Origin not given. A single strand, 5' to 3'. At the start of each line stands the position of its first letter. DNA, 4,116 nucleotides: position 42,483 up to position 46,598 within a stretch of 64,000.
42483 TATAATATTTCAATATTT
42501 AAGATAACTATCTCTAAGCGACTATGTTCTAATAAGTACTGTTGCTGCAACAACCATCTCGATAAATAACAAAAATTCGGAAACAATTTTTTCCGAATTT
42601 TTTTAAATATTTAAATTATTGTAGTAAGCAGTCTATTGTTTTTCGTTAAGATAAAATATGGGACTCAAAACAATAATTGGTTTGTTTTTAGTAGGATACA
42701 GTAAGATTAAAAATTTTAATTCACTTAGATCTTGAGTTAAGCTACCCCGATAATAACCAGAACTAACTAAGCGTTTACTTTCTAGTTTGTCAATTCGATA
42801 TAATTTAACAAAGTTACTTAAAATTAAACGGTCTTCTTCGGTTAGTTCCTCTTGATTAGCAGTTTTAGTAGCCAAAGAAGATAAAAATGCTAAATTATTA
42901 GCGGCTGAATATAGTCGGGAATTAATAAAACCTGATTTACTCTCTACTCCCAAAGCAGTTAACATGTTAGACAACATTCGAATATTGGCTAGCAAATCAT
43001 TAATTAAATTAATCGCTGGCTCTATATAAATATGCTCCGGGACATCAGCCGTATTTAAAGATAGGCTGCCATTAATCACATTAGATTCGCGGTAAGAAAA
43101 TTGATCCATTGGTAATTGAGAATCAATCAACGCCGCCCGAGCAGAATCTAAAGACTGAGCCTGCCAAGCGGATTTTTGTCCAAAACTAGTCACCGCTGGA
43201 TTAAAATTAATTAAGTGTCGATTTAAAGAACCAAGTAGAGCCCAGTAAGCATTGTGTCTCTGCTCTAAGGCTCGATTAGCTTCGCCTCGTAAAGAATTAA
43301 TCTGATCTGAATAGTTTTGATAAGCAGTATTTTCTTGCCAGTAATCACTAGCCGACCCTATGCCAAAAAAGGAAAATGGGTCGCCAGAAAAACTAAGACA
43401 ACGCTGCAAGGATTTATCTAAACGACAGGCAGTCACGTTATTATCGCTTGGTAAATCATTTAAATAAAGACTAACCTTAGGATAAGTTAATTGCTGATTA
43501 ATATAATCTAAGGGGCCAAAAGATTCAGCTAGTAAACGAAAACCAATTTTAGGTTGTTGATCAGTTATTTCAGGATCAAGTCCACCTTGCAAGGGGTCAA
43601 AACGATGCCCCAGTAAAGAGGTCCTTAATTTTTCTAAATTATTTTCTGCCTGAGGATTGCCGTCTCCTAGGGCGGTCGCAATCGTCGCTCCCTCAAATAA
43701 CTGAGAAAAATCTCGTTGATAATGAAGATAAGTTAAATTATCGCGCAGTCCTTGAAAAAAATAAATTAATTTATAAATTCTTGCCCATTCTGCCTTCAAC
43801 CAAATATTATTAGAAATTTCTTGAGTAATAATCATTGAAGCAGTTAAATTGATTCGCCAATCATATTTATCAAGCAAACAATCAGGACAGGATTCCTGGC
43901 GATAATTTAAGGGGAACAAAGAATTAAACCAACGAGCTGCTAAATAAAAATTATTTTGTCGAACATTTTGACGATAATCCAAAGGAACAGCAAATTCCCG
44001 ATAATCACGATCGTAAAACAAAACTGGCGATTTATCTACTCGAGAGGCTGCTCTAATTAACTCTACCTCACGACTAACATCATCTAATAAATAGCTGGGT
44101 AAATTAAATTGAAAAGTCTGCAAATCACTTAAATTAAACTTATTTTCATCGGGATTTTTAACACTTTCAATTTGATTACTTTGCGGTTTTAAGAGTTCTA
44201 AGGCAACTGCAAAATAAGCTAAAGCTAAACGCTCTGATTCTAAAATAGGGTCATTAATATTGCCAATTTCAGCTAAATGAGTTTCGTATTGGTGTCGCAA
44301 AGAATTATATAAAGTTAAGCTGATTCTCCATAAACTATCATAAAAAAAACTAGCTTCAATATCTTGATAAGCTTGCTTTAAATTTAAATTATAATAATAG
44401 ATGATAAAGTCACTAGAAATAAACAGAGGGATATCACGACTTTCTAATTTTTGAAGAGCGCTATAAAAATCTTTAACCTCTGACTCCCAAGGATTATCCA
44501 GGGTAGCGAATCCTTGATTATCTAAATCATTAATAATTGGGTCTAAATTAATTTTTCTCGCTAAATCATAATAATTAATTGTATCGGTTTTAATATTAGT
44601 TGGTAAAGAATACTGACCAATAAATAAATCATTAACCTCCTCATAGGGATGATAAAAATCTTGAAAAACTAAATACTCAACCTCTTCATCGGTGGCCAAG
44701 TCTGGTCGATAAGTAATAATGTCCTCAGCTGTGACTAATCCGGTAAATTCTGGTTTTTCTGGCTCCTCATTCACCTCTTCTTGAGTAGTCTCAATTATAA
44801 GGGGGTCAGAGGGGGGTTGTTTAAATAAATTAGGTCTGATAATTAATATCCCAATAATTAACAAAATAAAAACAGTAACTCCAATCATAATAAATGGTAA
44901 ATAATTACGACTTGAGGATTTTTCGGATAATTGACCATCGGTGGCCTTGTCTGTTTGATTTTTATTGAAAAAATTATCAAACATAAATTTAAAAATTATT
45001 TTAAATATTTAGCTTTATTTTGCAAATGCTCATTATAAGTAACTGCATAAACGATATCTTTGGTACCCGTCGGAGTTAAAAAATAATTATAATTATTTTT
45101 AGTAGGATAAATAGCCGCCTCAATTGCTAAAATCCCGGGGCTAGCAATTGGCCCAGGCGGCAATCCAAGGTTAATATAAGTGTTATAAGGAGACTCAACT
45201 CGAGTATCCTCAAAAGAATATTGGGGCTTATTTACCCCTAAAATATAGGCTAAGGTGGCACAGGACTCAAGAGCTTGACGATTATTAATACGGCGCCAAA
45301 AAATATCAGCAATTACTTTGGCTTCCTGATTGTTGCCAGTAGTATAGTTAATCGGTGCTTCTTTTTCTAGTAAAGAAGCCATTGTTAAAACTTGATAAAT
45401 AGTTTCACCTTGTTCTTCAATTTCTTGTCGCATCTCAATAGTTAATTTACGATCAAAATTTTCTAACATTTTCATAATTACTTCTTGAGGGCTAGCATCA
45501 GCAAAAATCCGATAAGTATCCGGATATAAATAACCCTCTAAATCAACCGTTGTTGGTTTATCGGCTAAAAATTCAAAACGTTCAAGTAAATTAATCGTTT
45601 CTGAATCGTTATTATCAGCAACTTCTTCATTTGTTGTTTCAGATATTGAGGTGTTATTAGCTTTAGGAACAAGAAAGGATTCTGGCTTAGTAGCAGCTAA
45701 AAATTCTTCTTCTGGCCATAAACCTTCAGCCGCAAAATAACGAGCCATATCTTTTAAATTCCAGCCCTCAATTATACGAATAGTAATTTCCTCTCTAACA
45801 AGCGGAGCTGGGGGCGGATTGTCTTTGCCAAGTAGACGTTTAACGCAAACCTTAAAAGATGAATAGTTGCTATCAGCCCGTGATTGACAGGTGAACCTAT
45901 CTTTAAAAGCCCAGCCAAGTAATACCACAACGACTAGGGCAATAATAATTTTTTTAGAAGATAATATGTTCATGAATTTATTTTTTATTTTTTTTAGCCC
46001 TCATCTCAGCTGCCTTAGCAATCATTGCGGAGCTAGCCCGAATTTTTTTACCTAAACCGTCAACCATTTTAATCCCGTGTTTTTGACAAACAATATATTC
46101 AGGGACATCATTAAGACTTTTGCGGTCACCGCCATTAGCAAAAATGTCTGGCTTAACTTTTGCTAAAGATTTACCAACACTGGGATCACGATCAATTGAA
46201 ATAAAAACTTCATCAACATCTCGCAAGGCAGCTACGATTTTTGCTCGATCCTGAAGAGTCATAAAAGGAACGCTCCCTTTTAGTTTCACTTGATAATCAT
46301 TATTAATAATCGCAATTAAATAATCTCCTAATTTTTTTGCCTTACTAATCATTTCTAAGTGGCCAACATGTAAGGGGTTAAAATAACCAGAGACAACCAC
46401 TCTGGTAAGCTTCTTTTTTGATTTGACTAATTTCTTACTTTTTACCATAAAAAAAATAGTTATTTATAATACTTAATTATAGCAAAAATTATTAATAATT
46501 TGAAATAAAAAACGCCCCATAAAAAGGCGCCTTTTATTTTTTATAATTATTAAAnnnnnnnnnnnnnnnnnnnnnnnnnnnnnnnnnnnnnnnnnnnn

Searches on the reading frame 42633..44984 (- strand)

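Call 72: search_protein_families(library=pfam, proteins=[window:42633-44984:-], max_evalue=0.00001)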
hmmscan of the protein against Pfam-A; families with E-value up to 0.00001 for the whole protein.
window:42633-44984:- (783 aa): 1 family
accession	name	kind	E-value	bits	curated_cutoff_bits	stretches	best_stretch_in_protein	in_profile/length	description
PF11369.13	DUF3160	-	1.3e-48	166.5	25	1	153-725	7-526/632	Protein of unknown function (DUF3160)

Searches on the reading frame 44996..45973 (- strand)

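Call 73: search_protein_families(library=pfam, proteins=[window:44996-45973:-], max_evalue=0.00001)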
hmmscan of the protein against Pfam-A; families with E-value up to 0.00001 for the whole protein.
window:44996-45973:- (325 aa): 1 family
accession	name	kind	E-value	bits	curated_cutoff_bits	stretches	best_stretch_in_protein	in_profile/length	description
PF02618.21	YceG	-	2.3e-55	188.4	32.4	1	61-322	67-275/275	YceG-like family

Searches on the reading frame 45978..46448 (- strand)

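Call 90: search_protein_families(library=pfam, proteins=[window:45978-46448:-], max_evalue=0.001)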
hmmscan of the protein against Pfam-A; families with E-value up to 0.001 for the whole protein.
window:45978-46448:- (156 aa): 1 family
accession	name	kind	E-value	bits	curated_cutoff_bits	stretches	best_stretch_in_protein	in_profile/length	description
PF01467.32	CTP_transf_like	-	1.6e-15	57.9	21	1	19-108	2-89/133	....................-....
